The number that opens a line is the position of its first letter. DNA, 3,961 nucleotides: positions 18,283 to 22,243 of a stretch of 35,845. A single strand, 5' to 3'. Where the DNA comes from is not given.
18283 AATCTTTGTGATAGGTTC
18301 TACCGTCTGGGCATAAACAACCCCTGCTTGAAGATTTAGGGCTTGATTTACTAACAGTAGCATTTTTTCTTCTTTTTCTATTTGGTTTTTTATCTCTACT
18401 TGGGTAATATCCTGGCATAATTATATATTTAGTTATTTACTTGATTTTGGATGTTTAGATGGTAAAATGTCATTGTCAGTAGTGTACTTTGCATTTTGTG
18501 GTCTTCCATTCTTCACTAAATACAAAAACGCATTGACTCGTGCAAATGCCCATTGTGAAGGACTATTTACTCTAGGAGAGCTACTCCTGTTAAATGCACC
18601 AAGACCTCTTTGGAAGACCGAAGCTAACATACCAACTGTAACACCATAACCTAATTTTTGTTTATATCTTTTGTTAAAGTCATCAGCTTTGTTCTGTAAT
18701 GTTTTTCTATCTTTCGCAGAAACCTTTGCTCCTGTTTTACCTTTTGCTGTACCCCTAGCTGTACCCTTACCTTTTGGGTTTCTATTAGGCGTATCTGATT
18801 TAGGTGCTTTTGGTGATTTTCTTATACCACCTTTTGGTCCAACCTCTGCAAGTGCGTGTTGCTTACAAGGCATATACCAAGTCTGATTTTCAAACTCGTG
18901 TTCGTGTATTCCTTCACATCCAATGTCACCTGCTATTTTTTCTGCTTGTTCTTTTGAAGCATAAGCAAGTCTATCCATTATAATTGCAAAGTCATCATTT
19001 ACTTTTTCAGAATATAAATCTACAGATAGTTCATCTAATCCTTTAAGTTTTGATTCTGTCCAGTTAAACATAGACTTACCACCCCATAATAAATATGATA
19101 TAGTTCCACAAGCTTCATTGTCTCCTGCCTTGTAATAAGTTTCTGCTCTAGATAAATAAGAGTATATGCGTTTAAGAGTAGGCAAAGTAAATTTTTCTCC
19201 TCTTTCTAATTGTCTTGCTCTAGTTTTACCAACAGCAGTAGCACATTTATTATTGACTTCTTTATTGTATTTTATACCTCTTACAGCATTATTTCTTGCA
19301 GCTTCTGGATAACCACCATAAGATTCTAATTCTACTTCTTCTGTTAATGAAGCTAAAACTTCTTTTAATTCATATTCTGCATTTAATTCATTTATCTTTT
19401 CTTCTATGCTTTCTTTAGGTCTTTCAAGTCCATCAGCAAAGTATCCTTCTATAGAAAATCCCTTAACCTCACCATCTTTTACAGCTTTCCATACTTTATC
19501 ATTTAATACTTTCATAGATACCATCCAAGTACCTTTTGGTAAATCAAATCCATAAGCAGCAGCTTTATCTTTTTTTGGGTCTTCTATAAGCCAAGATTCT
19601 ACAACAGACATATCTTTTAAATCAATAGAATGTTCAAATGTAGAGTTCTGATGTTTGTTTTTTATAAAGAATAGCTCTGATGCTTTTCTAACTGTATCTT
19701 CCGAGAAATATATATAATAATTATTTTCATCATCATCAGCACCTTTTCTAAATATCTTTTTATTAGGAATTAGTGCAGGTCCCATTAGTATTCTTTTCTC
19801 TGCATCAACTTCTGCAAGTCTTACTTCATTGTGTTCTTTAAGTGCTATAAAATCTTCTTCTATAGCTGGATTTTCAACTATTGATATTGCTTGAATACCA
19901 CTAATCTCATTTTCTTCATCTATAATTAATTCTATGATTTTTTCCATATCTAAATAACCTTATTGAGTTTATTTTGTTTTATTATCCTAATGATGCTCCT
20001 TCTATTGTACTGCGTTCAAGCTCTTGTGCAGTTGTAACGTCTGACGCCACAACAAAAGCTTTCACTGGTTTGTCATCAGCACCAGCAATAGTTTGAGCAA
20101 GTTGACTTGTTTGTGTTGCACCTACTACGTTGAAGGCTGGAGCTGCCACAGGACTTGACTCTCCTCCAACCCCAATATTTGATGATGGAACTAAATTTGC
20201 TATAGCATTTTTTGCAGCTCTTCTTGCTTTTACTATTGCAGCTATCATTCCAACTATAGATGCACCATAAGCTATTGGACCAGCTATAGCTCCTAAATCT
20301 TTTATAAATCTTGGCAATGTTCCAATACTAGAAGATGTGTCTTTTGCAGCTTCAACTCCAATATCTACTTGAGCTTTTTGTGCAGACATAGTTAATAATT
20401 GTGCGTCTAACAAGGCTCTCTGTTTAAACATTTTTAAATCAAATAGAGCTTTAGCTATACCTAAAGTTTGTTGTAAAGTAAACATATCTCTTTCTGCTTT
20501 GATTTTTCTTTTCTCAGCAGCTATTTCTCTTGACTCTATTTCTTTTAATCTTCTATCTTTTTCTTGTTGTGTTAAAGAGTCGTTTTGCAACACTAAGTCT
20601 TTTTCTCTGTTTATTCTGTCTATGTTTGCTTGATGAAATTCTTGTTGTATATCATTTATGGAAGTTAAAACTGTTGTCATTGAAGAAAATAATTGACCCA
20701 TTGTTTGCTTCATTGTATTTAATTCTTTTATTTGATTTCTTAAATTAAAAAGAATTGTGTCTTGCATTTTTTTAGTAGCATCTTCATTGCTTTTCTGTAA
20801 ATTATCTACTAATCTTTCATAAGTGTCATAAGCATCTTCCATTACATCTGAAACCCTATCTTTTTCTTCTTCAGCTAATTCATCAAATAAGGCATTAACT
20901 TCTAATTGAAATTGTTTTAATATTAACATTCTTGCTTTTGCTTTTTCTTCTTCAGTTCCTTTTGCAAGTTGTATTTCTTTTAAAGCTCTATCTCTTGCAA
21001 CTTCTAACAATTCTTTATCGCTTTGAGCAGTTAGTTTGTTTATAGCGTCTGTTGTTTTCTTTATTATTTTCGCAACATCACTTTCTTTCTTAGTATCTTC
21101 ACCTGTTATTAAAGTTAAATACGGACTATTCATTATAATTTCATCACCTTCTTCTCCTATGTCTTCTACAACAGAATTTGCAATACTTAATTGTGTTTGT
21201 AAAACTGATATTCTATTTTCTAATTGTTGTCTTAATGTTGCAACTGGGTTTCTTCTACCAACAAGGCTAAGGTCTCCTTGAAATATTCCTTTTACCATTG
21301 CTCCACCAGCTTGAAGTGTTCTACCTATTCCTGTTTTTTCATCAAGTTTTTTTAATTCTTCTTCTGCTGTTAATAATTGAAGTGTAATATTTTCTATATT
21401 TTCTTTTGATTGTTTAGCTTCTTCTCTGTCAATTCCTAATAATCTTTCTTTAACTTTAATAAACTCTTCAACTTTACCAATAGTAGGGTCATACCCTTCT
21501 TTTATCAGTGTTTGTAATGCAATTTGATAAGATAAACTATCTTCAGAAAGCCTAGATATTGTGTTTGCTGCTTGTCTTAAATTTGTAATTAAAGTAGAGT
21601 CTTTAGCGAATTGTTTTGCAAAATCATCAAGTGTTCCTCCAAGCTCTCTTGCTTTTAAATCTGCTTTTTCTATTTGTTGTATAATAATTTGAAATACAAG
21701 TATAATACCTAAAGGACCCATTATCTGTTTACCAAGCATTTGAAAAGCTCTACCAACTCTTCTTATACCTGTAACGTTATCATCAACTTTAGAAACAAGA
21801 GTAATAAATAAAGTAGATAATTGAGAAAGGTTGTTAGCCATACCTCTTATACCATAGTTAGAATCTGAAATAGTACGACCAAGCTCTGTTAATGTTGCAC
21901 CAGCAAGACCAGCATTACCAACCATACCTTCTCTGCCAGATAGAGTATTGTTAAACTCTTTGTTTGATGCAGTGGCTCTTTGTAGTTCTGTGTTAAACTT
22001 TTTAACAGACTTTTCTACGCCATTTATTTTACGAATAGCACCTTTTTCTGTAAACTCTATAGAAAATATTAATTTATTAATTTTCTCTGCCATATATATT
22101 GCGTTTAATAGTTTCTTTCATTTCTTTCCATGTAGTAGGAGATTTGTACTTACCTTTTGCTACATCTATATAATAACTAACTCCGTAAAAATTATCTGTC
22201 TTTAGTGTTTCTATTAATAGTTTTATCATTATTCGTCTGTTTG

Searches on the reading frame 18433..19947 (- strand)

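Call 13: search_protein_families(library=phrogs, proteins=[window:18433-19947:-], max_evalue=0.001)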
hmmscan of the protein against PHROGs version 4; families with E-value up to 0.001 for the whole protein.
window:18433-19947:- (504 aa): 9 families
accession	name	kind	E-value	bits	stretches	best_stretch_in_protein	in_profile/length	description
phrog_24921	-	unknown function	2e-48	166.3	1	13-171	11-171/349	-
phrog_1530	-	other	7.4e-17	62.7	1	31-169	228-348/379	DNA methyltransferase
phrog_3017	-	head and packaging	2.8e-13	50.8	1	18-183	10-164/402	head maturation protease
phrog_34096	-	head and packaging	8.7e-11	42.2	1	43-168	125-233/412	head maturation protease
phrog_15223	-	other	1.3e-09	39.3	1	42-186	4-130/199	protease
phrog_2859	-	unknown function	2.5e-07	30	1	214-300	166-260/740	-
phrog_33677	-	head and packaging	4.5e-07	30.3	1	83-168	178-262/564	head maturation protease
phrog_13242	-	unknown function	7.3e-06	26.2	1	136-169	389-422/450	-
phrog_19260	-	unknown function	0.00073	20.1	0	82-222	68-196/253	-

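Call 14: search_protein_families(library=pfam, proteins=[window:18433-19947:-], max_evalue=0.001)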
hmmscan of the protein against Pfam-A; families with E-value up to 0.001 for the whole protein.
window:18433-19947:- (504 aa): 3 families
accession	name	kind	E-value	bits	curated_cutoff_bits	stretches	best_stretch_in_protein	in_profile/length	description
PF14550.11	Peptidase_S78_2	-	1.9e-15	57.4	24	1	45-169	6-121/126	Putative phage serine protease XkdF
PF12518.13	DUF3721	-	3.7e-09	36.6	27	1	329-365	1-33/33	Protein of unknown function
PF19141.5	DUF5824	-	3.4e-05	24.4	25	1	433-491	66-123/127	Family of unknown function (DUF5824)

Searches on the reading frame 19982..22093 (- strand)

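Call 13: search_protein_families(library=phrogs, proteins=[window:19982-22093:-], max_evalue=0.001)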
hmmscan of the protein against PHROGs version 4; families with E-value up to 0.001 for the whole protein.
window:19982-22093:- (703 aa): 1 family
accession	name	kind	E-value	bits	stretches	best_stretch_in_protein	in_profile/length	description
phrog_32985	-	unknown function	1.6e-05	24.5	1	615-703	602-686/686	-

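Call 14: search_protein_families(library=pfam, proteins=[window:19982-22093:-], max_evalue=0.001)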
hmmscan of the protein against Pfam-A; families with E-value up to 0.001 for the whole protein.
window:19982-22093:- (703 aa): 0 families
